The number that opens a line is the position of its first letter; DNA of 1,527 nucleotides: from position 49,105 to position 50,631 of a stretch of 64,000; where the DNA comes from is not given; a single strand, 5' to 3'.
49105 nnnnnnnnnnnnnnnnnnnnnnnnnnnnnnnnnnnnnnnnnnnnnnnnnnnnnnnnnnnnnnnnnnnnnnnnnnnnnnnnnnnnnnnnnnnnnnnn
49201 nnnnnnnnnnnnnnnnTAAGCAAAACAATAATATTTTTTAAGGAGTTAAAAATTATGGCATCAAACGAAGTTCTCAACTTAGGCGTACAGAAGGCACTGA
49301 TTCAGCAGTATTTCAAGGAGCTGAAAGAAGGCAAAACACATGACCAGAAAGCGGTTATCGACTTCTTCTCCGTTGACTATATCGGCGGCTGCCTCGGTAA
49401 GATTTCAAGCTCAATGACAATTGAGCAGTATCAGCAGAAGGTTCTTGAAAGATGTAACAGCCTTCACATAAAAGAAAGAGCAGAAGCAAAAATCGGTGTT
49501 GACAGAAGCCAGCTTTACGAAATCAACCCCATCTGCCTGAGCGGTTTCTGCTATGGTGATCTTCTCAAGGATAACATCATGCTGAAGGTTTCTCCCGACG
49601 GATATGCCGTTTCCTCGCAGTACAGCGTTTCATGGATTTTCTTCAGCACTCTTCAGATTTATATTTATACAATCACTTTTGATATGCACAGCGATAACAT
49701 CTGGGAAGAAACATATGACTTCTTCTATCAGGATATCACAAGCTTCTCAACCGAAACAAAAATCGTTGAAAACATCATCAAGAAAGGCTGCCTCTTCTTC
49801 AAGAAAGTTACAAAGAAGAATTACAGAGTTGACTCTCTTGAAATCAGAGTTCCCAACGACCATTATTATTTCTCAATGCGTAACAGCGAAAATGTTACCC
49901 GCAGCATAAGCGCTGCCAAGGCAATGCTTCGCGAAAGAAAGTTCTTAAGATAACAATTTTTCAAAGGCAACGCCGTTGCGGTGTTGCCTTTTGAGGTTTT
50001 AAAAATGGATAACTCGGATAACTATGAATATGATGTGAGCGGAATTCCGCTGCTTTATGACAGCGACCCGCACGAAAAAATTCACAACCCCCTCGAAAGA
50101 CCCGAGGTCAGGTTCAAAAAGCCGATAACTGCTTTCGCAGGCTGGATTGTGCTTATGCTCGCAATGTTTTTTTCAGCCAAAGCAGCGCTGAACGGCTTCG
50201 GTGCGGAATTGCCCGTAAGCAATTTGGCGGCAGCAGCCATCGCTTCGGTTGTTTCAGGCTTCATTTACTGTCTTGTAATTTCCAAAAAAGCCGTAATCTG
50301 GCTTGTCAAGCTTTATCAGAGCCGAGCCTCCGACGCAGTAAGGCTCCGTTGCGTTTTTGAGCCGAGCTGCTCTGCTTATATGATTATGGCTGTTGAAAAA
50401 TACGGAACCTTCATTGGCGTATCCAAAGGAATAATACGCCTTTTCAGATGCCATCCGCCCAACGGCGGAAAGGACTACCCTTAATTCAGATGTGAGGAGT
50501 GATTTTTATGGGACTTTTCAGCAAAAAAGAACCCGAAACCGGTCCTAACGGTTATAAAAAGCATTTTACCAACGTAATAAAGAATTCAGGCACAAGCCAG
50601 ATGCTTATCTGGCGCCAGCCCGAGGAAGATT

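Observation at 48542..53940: Six-gene cluster: zinc-ribbon/TPR - unknown - anchored YidD-like - YdjI-like SPFH/SHOCT - 4-TM protein - five-zinc-ribbon protein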

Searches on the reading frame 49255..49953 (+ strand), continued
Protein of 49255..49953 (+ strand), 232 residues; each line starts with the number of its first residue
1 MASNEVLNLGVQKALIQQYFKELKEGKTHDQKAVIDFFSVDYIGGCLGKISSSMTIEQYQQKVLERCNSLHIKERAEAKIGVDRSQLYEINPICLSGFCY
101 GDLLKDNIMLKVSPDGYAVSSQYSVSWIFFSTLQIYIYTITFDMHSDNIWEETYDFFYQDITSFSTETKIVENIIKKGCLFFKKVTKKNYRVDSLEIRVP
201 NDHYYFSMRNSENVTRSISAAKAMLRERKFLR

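Call 101: fold_search(model_id=the predicted structure, library=viral)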
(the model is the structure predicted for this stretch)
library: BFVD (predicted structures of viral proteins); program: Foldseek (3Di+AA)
matches with E <= 10: 797; with E <= 0.001: 0
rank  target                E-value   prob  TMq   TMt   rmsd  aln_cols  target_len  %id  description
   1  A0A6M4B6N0            1.4e-02  0.35  0.18  0.23  22.3       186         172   12  Capsid protein [Cressdnaviricota sp.]
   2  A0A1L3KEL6            1.6e-02  0.16  0.18  0.08  24.1       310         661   11  (no name in the UniProt tables at hand)
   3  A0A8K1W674            4.1e-02  0.28  0.17  0.18  19.4       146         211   11  Uncharacterized protein [Megavirus baoshan]
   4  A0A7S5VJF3            7.8e-02  0.12  0.14  0.16  18.1       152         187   10  (no name in the UniProt tables at hand)
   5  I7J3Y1                8.2e-02  0.14  0.14  0.25  18.4       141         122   12  Trimeric autotransporter adhesin YadA-like C-terminal membrane anchor domain-containing protein [Yersinia phage phiR1-RT]
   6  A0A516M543            8.2e-02  0.08  0.16  0.16  28.3       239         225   12  (no name in the UniProt tables at hand)
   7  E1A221                8.2e-02  0.04  0.10  0.11  22.7       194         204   11  Uncharacterized protein [Aeromonas phage phiAS5]
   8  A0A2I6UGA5            8.7e-02  0.15  0.16  0.24  14.1       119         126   12  Uncharacterized protein [Salinibacter phage M8CC-19]
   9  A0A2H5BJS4            1.2e-01  0.06  0.14  0.09  18.5       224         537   10  dihydrofolate reductase [Erwinia phage vB_EamM_MadMel]
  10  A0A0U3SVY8            1.2e-01  0.06  0.14  0.04  24.0       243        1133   10  B spike [Diaphorina citri reovirus]
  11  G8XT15                1.3e-01  0.07  0.12  0.11  22.0       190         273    6  Membrane glycoprotein UL119 [Saimiriine betaherpesvirus 4]
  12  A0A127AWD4            1.5e-01  0.54  0.19  0.35  12.4        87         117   11  PilZ domain-containing protein [Bacillus phage SP-15]
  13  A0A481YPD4            1.6e-01  0.10  0.17  0.16  16.6       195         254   11  Uncharacterized protein [Pithovirus LCDPAC02]
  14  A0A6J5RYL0            1.7e-01  0.41  0.17  0.37   8.2        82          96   15  Uncharacterized protein [uncultured Caudovirales phage]
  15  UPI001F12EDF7         2.1e-01  0.35  0.17  0.40   9.0        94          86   15  (no name look-up for this kind of identifier)
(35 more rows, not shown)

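Call 105: search_protein_families(library=phrogs, max_evalue=0.001, proteins=[window:49255-49950:+])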
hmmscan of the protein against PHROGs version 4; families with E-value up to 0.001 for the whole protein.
window:49255-49950:+ (232 aa): 0 families

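Call 110: search_protein_representatives(alignment_id=A5)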
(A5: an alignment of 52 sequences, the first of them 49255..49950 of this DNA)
Query: 52 sequences, 231 profile positions. Proteins with E-value up to 0.001 (for the whole library): 1037; up to 1e-10: 664; up to 1e-30: 222. The best 150 are listed.
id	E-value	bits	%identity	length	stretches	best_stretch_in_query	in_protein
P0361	9.3e-86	303.5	-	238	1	1-231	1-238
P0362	3.1e-77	275.6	-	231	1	4-229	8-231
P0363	3.7e-77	275.3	-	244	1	10-229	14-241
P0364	4.4e-77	275.1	-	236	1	3-229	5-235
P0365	9.4e-74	264.2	-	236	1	9-231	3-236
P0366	2.0e-73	263.1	-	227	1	12-229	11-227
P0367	2.7e-73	262.7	-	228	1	15-229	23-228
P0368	1.0e-72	260.8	-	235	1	6-229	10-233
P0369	2.0e-72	259.8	-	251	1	5-230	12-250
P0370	1.1e-71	257.4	-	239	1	5-230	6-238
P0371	1.5e-71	256.9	-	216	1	16-229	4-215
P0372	2.5e-70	253.0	-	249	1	3-230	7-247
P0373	9.6e-70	251.1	-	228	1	18-229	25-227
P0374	2.8e-69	249.6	-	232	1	20-230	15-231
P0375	3.6e-68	245.9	-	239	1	7-229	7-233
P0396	5.0e-61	222.5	-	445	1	18-229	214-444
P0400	6.4e-60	218.9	-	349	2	37-229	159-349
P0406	9.1e-57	208.6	-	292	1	21-229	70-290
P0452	1.3e-48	181.9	-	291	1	22-229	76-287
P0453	1.9e-48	181.4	-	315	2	104-229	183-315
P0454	3.0e-48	180.7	-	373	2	105-229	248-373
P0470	3.0e-45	170.9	-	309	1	29-229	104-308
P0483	3.7e-44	167.3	-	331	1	32-229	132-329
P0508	2.5e-40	154.8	-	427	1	27-229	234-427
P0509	3.6e-40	154.3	-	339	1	51-229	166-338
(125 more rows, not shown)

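Call 111: search_protein_families(library=pfam, max_evalue=0.01, proteins=[P0396, P0400, P0454, P0483, P0508, P0509, P0470, P0453, P0406, P0452])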
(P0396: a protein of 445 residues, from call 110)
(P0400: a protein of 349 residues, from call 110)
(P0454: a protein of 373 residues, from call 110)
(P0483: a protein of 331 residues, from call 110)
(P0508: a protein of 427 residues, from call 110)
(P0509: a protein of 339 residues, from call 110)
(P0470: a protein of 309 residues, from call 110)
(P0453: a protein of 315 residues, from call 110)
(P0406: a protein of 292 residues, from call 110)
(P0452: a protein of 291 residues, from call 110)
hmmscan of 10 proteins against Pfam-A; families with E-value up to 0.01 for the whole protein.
P0396 (445 aa): 0 families

P0400 (349 aa): 0 families

P0454 (373 aa): 1 family
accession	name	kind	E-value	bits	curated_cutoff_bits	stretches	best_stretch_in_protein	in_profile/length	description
PF14237.11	GYF_2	-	0.00062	19.9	25.8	1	29-60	2-32/50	GYF domain 2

P0483 (331 aa): 0 families

P0508 (427 aa): 0 families

P0509 (339 aa): 1 family
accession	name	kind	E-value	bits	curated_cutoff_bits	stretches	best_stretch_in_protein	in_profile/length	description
PF13567.11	DUF4131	-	0.0067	16.6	31.6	1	32-99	6-81/165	Domain of unknown function (DUF4131)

P0470 (309 aa): 0 families

P0453 (315 aa): 1 family
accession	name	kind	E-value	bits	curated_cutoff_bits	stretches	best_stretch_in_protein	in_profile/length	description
PF14237.11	GYF_2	-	3.5e-05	23.9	25.8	1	5-41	1-37/50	GYF domain 2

P0406 (292 aa): 0 families

P0452 (291 aa): 1 family
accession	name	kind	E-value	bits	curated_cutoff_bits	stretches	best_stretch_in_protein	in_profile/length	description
PF02699.20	YajC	-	0.0052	17.1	28.2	0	33-55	3-25/78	Preprotein translocase subunit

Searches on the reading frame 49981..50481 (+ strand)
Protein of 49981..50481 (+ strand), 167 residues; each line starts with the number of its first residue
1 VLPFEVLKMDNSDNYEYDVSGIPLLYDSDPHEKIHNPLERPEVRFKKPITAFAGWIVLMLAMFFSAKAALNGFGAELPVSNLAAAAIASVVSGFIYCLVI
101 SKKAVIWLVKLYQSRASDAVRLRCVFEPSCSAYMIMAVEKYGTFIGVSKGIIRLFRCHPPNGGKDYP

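Call 3: search_protein_families(library=pfam, max_evalue=1, proteins=[window:49981-50481:+])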
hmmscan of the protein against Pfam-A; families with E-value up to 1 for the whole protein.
seq(167 aa): 2 families
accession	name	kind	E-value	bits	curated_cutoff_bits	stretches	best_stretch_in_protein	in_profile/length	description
PF01809.23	YidD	-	2.2e-18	66.2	27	1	102-165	1-65/67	Putative membrane protein insertion efficiency factor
PF10507.14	TMEM65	-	0.17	12.3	25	1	71-97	26-52/109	Transmembrane protein 65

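Call 4: search_protein_families(library=ncbifam, max_evalue=1, proteins=[window:49981-50481:+])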
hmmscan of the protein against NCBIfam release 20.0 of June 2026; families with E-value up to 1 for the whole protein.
seq(167 aa): 2 families
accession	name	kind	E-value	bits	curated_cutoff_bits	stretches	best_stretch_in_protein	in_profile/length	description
TIGR00278.2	TIGR00278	equivalog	4.8e-16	58.4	40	1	102-161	1-60/64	membrane protein insertion efficiency factor YidD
TIGR01598.1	holin_phiLC3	equivalog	0.032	14.5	39.7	1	43-92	5-51/79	phage holin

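Call 5: search_protein_families(library=padloc, max_evalue=1, proteins=[window:49981-50481:+])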
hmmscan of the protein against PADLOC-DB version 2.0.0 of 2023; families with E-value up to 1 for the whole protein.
seq(167 aa): 0 families

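Call 75: search_solved_structures(query=A2, max_evalue=1)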
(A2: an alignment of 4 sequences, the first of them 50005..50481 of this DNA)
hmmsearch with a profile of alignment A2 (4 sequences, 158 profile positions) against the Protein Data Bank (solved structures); distinct sequences matched with E-value up to 1: 4.
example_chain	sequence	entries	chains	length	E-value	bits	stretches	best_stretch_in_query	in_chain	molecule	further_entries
8jjp_A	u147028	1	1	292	0.13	15.4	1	38-107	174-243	Chemerin-like receptor 2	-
8xgm_A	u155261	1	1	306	0.14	15.2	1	38-107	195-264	G-protein coupled receptor 1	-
9l3y_R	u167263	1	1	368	0.2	14.7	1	38-106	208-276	Chemerin-like receptor 2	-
9uyh_R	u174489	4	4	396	0.23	14.6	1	38-106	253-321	Chemerin-like receptor 2,Vasopressin V2 receptor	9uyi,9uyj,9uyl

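Call 105: search_protein_families(library=phrogs, max_evalue=0.001, proteins=[window:50005-50481:+])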
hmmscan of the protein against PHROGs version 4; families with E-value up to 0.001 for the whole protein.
window:50005-50481:+ (159 aa): 0 families
